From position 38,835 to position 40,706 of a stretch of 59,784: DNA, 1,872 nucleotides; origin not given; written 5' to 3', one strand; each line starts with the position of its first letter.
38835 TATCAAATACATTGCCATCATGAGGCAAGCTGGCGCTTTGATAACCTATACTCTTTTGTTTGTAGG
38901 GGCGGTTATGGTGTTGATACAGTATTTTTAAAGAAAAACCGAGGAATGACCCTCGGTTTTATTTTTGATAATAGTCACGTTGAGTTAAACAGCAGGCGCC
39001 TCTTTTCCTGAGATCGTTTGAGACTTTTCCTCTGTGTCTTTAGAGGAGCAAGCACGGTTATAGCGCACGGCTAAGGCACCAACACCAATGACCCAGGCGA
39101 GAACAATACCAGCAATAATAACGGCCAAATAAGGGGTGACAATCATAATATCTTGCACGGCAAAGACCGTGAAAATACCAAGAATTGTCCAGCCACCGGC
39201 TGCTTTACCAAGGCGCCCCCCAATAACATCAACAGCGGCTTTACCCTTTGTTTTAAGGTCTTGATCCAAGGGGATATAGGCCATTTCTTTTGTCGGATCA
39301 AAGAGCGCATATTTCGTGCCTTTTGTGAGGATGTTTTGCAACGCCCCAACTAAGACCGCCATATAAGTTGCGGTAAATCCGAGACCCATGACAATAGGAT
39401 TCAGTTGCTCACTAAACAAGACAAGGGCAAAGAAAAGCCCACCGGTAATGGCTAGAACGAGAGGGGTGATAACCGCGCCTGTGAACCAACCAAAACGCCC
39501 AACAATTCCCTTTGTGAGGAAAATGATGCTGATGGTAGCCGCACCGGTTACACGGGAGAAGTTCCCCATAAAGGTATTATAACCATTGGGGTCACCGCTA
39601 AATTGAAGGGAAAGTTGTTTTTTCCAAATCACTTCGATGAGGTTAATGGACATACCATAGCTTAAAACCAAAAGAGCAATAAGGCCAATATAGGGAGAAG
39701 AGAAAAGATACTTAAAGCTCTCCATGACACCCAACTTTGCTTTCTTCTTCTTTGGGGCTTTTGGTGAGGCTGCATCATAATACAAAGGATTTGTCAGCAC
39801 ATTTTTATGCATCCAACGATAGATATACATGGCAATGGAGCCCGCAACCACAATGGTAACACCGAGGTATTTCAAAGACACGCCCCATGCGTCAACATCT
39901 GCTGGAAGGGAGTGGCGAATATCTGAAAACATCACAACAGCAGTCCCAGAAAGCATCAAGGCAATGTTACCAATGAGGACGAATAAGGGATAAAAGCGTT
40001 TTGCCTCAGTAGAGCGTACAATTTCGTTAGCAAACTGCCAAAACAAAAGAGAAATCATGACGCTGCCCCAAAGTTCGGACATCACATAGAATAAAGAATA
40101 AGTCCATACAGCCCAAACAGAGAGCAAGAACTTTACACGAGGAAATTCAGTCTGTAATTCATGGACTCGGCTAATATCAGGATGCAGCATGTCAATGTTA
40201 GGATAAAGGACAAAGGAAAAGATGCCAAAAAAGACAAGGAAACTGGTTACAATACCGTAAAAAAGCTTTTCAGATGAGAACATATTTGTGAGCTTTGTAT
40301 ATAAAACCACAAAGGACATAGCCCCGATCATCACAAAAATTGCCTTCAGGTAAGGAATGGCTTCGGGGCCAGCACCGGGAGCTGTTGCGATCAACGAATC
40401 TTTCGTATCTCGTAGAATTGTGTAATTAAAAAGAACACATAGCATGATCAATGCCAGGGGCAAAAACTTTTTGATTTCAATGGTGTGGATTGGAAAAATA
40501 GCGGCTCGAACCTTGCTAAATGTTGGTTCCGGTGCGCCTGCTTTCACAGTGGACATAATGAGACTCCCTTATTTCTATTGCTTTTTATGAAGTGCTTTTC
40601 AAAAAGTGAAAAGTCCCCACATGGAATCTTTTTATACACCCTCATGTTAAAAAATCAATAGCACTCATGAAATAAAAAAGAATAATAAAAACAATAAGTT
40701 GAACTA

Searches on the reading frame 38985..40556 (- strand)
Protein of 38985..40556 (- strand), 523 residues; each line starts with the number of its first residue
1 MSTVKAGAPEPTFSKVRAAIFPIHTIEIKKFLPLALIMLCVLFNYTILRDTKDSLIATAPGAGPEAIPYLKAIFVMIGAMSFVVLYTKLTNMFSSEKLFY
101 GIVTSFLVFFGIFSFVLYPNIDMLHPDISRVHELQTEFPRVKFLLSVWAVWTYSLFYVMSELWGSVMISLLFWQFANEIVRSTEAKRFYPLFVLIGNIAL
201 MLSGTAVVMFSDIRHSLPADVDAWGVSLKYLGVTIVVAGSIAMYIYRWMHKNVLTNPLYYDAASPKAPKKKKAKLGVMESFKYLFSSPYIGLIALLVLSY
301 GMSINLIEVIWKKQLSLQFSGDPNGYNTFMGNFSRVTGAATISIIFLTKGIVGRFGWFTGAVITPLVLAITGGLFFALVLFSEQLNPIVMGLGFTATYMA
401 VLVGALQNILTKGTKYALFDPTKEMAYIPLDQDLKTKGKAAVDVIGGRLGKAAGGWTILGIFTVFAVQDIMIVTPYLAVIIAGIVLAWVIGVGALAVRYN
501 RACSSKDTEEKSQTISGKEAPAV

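Call 19: search_protein_families(library=ncbifam, proteins=[window:38985-40556:-], max_evalue=0.00001)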
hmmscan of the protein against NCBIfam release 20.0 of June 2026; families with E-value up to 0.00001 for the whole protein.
window:38985-40556:- (523 aa): 1 family
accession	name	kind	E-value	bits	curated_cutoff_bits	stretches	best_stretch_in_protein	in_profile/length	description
TIGR00769.1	AAA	superfamily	1.6e-162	541.8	387.2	1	23-496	1-469/472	NTP/NDP exchange transporter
